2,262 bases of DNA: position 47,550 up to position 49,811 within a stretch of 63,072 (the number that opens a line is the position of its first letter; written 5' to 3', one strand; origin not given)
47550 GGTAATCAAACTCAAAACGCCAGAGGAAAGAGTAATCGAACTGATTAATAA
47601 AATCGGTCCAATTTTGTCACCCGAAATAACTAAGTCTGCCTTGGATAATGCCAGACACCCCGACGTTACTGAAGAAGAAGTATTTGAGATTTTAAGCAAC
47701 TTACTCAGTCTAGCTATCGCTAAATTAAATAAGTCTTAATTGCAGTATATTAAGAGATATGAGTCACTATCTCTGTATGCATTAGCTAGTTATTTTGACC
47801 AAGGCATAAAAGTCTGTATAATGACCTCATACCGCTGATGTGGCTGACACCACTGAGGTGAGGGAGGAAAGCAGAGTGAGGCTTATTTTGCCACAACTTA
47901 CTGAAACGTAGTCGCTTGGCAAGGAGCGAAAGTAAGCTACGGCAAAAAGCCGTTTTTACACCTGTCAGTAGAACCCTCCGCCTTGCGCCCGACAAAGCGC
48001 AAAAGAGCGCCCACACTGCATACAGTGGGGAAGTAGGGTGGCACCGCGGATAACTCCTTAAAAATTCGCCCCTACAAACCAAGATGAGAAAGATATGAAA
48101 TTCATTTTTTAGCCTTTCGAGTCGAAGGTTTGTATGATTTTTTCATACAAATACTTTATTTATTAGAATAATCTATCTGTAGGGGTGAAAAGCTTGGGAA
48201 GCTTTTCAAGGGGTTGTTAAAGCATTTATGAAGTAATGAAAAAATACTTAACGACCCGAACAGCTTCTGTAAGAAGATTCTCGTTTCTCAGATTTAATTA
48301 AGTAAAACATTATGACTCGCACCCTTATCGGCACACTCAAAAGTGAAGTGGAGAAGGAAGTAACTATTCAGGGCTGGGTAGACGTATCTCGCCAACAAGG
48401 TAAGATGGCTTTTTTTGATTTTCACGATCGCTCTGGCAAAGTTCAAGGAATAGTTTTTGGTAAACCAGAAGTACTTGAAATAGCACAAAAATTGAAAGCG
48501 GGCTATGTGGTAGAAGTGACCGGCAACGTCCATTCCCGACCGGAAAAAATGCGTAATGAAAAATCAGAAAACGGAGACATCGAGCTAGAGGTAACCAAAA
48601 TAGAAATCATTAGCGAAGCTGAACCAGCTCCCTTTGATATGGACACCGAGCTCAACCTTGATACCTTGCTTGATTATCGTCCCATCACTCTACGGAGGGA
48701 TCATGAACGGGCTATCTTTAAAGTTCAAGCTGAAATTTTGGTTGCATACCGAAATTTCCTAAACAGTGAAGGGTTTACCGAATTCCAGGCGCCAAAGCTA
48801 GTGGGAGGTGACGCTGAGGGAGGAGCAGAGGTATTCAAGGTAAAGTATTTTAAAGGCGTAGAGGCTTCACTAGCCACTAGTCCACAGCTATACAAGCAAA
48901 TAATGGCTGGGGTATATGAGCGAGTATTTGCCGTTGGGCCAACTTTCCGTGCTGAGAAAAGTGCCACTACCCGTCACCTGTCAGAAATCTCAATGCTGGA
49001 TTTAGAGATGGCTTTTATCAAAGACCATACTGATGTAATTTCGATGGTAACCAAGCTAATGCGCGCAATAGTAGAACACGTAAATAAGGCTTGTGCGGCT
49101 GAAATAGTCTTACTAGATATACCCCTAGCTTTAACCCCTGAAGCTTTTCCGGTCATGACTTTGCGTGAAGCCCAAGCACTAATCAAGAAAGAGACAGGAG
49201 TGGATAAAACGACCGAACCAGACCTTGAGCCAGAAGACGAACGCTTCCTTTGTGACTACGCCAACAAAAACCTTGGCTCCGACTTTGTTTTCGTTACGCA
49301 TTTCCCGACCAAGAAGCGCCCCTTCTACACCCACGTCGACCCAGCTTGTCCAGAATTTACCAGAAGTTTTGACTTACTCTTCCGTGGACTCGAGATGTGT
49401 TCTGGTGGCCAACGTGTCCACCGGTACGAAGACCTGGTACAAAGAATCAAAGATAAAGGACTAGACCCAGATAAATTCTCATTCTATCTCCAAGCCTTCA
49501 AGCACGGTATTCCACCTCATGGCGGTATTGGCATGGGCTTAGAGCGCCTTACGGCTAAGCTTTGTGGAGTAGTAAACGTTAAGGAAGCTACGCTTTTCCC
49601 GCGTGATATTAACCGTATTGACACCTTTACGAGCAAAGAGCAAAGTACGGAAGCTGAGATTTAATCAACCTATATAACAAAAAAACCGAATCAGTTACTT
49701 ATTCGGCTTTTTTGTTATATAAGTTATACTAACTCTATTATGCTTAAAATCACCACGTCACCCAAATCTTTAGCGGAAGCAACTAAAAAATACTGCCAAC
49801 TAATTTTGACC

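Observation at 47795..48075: T-box riboswitch with an ultrashort kink-turn/hairpin Stem I presenting GAC, in front of an archaeal-type aspS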

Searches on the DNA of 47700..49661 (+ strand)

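Call 4: search_rna_families(source=window, start=47700, end=48400, threshold=evalue, max_evalue=10, show_alignments=5)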
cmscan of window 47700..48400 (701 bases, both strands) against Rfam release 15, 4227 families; matches with E-value up to 10: 9.
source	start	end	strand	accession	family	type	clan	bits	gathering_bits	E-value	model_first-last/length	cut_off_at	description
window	47892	48076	+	RF00230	T-box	Cis-reg; leader;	-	27.2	93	0.00048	1-219/219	no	T-box leader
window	48087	48157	+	RF01603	snoR29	Gene; snRNA; snoRNA; CD-box;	-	20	50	6.4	1-84/84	no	small nucleolar RNA snoR29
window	48129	48151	+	RF03879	mir-2831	Gene; miRNA;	-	17.8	90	1.4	27-49/75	no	mir-2831 microRNA precursor family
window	48073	48134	+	RF00267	snoR64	Gene; snRNA; snoRNA; CD-box;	-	16.8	45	5.8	1-94/94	no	Small nucleolar RNA R64/Z200 family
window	48217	48297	+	RF00267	snoR64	Gene; snRNA; snoRNA; CD-box;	-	16.6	45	6.5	1-94/94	no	Small nucleolar RNA R64/Z200 family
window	48059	48173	-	RF04339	Plastid-psbJ-3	Cis-reg;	CL00152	16.5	61.7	4.7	1-125/125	no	Plastid-psbJ-3 3UTR RNA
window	48182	48258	+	RF00161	nos_TCE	Cis-reg;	-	16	60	3.7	1-64/64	no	Nanos 3' UTR translation control element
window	48134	48286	+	RF04180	BTnc231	Gene; sRNA;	-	14.7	80.4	2.6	1-154/154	no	Bacteroides sRNA BTnc231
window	48232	48316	-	RF01493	rli37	Gene; sRNA;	-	12.5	90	7.7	114-184/247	no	Listeria sRNA rli37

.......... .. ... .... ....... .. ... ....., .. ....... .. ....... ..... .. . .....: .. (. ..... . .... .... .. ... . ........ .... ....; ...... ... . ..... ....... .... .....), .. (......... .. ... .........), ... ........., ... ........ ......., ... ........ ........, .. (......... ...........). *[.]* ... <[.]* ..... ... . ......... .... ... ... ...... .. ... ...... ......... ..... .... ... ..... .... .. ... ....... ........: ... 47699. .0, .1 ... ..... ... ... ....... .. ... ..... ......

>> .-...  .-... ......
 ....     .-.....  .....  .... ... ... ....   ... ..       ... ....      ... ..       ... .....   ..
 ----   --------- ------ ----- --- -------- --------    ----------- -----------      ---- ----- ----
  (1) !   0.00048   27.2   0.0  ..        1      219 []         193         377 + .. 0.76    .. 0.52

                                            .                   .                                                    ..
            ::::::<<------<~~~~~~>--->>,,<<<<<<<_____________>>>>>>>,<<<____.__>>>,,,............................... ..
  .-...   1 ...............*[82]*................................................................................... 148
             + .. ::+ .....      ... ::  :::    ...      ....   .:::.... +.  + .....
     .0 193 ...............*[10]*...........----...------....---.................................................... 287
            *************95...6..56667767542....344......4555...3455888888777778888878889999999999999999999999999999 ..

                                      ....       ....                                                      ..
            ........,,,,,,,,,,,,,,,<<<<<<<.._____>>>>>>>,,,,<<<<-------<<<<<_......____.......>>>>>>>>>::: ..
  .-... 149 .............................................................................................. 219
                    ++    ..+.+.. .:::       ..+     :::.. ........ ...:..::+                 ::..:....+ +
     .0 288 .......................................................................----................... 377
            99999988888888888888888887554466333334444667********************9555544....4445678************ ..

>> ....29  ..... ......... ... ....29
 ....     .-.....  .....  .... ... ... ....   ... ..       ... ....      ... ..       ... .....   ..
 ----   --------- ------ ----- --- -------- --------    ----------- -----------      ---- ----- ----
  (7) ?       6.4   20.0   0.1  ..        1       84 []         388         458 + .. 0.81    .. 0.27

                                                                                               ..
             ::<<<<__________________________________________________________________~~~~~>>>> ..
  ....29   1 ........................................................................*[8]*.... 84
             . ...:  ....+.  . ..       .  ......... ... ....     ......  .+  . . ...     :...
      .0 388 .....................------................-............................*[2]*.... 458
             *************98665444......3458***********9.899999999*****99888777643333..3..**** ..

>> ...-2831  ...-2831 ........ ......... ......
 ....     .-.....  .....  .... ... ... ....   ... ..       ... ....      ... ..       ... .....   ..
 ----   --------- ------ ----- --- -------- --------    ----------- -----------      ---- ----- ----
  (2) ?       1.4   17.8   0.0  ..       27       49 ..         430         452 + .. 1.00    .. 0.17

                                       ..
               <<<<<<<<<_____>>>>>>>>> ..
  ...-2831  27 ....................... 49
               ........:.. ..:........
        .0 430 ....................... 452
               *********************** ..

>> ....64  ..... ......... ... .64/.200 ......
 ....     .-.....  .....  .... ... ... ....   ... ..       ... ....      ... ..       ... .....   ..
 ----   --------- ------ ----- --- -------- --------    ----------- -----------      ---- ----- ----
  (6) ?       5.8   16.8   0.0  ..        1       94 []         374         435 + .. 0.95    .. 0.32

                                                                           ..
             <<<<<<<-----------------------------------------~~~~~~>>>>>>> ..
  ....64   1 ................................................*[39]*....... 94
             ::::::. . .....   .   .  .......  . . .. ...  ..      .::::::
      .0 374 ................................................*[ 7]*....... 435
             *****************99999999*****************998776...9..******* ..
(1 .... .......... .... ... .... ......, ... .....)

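Call 52: search_rna_families(sources=[L001, L002, L003, L004, L005, L007, L009, L011, L012, L013, L014, L015, L016, L017, L019, L020, L021, L023, L024, L028], threshold=gathering)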
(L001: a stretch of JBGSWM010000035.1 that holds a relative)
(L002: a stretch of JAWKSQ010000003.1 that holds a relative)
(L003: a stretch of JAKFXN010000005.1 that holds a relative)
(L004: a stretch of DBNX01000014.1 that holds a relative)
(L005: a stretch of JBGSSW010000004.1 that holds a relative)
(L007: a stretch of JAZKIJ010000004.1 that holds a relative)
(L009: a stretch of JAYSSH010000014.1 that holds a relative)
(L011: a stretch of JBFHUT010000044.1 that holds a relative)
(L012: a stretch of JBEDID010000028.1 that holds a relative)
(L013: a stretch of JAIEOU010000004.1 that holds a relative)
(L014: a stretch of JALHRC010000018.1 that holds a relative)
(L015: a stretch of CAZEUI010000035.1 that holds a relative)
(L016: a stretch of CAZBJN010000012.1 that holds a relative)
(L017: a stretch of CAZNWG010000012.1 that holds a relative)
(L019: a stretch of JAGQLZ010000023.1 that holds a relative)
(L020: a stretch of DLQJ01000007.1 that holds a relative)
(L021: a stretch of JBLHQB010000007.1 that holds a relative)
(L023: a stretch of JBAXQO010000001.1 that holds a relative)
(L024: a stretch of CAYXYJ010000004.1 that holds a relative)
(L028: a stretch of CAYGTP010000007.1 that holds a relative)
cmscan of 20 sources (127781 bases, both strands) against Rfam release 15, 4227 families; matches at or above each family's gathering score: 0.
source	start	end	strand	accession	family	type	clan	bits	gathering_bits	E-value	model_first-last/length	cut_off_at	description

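Call 59: search_rna_families(sources=[L064, L070, L076], threshold=gathering, show_alignments=1)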
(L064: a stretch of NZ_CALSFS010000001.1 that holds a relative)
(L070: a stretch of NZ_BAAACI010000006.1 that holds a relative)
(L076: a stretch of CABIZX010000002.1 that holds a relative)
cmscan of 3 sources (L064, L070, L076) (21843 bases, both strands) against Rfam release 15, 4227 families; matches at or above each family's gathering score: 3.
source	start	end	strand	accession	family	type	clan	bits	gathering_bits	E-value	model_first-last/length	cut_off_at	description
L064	2619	2843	+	RF00230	T-box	Cis-reg; leader;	-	126.9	93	3e-28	1-219/219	no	T-box leader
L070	2539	2762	+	RF00230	T-box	Cis-reg; leader;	-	120.1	93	1.7e-26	1-219/219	no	T-box leader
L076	2540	2764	+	RF00230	T-box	Cis-reg; leader;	-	111.4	93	3.1e-24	1-219/219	no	T-box leader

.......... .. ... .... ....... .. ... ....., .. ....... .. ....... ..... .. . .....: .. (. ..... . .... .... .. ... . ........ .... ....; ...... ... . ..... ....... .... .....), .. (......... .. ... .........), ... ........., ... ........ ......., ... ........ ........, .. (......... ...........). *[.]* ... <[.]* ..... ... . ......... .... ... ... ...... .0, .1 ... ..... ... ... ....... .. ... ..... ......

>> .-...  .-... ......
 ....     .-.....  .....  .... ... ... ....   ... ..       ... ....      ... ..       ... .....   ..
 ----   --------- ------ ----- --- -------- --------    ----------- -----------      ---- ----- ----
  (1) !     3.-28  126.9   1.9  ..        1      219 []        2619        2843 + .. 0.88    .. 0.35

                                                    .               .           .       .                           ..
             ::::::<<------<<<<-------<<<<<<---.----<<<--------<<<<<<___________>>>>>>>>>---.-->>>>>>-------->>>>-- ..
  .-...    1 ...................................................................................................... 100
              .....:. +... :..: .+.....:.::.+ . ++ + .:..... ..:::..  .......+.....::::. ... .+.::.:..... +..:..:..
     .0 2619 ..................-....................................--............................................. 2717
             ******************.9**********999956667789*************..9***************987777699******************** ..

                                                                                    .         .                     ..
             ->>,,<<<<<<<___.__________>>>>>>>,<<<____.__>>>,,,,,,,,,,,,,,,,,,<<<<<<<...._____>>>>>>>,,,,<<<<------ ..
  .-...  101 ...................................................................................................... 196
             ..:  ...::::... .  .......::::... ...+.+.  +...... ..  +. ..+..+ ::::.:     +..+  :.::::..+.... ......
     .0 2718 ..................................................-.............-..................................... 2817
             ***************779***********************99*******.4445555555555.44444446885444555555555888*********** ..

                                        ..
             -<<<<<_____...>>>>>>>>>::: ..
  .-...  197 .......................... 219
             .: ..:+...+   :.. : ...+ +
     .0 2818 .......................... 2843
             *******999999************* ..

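Call 65: search_with_rna_model(model_id=R1, sources=[L001, L002, L003, L004, L005, L006, L007, L008, L009, L010, L011, L012, L013, L014, L015, L016, L017, L018, L019, L020, L021, L022, L023, L024, L025, L026, L027, L028, L029, L030, L031, L032, L033, L034, L035, L036, L037, L038, L039, L040, L041, L042, L043, L044, L045, L046, L047, L048, L049, L050, L051, L052, L053, L054, L055, L056, L057, L058, L059, L060, L061, L062, L063, L064, L065, L066, L067, L068, L069, L070, L071, L072, L073, L074, L075, L076, L077, L078, L079, L080], max_evalue=0.01)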
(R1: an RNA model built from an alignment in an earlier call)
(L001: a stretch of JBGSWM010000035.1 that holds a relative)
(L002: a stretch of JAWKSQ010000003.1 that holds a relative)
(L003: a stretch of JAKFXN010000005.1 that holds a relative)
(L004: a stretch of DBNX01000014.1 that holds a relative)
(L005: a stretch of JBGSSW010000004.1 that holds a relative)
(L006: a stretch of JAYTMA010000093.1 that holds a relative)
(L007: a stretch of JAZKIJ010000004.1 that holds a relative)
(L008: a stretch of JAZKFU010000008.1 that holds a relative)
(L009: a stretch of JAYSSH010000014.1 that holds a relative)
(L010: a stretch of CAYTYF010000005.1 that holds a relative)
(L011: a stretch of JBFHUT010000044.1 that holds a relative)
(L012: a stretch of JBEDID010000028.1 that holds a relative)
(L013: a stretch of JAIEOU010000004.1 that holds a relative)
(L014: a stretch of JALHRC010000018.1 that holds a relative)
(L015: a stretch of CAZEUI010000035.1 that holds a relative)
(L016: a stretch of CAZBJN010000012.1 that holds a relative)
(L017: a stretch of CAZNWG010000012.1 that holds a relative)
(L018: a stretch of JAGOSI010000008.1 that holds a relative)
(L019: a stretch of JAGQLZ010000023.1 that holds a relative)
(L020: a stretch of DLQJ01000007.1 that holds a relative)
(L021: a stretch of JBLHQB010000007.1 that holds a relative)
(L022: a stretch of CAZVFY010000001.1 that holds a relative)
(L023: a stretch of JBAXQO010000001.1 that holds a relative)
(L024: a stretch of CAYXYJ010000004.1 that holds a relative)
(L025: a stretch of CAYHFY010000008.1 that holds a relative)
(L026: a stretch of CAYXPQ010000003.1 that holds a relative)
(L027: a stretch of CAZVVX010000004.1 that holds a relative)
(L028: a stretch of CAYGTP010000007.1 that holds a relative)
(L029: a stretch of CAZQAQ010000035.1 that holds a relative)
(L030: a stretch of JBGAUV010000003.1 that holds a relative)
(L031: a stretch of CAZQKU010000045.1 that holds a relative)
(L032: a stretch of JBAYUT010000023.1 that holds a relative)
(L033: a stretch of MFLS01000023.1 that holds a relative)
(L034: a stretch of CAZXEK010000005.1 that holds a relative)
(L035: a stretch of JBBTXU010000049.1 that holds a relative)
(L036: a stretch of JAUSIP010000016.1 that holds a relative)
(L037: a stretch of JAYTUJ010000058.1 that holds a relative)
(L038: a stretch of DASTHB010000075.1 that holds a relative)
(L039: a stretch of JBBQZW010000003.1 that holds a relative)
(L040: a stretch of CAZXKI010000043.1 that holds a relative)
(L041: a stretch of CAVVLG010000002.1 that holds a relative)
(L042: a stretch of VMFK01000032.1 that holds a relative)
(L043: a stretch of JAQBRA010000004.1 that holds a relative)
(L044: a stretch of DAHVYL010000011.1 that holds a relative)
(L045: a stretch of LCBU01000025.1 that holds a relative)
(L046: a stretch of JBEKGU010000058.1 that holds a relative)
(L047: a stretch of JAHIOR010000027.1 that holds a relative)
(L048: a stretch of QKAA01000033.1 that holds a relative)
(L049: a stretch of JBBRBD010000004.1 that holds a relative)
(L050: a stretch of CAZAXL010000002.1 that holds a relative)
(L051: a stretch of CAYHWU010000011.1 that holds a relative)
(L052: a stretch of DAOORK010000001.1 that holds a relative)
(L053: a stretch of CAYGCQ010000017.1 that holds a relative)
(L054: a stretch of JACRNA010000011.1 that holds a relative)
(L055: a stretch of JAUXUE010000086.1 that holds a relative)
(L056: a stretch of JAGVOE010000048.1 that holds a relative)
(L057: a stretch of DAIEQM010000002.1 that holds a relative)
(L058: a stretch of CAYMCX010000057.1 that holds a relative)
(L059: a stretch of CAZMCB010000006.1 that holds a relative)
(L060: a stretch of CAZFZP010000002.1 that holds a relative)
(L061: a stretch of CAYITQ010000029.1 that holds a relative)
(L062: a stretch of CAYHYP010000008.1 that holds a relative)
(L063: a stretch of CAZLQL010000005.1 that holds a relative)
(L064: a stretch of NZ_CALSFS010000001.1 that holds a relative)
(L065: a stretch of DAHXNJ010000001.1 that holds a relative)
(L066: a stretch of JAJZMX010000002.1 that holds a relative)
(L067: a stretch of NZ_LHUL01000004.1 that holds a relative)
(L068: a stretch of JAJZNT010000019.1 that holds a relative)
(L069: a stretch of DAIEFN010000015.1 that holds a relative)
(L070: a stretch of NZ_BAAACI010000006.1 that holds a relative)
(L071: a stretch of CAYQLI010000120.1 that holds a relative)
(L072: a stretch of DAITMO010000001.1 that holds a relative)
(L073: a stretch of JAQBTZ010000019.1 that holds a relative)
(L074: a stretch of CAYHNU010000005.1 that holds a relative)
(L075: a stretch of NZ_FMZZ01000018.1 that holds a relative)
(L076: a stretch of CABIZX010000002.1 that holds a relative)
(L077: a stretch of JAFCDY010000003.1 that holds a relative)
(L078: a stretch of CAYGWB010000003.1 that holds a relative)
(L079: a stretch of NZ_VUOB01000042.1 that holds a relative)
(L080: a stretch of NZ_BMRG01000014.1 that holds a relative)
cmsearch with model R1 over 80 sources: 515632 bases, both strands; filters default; matches with E-value up to 0.01: 30.
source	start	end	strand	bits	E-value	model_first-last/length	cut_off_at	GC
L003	2784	2938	+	111.7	1.7e-32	1-145/145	no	0.54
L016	2797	2949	+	111.7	1.8e-32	1-145/145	no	0.54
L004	2754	2939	+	107.4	3.7e-31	1-145/145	no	0.51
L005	2686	2939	+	107.2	4.2e-31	1-145/145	no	0.48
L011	2779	2939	+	104.3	3.6e-30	1-145/145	no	0.53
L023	2536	2708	+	96.4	9.7e-28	1-145/145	no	0.51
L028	2431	2621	+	95.7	1.6e-27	1-145/145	no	0.5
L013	2648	2814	+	95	2.7e-27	1-145/145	no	0.57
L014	2766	2935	+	92.1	2.1e-26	1-145/145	no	0.58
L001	1256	1501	+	88.3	3.3e-25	1-145/145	no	0.54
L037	2808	2942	+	86.7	1e-24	1-145/145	no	0.48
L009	2572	2712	+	81.9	3.1e-23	1-145/145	no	0.58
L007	2777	2926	+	77.4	8e-22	1-145/145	no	0.51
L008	2777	2926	+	77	1e-21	1-145/145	no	0.52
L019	2729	2935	+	68.1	6.3e-19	1-145/145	no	0.43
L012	564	685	+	65.4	4.3e-18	1-145/145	no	0.5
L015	1237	1345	+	63.1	2.3e-17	1-145/145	no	0.47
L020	2521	2648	+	56.1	3.2e-15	1-145/145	no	0.51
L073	2761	2927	+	53.6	2e-14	1-145/145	no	0.39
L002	2800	2931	+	53.5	2.1e-14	1-145/145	no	0.52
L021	2515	2667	+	49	5.2e-13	1-145/145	no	0.46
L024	1991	2091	+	47.8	1.2e-12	1-145/145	no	0.48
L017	2782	2940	+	40.5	2.3e-10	1-145/145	no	0.62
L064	2682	2843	+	34.3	2e-08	1-145/145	no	0.36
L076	2619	2764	+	33.5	3.6e-08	1-145/145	no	0.32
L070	2618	2762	+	32.7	6e-08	1-145/145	no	0.32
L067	2692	2843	+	32.3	8.3e-08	1-145/145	no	0.33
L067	2901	2957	+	20.7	0.00034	86-144/145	no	0.33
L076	2880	2951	+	19.9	0.00059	1-145/145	no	0.29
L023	2125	2231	+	18.5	0.0016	1-145/145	no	0.37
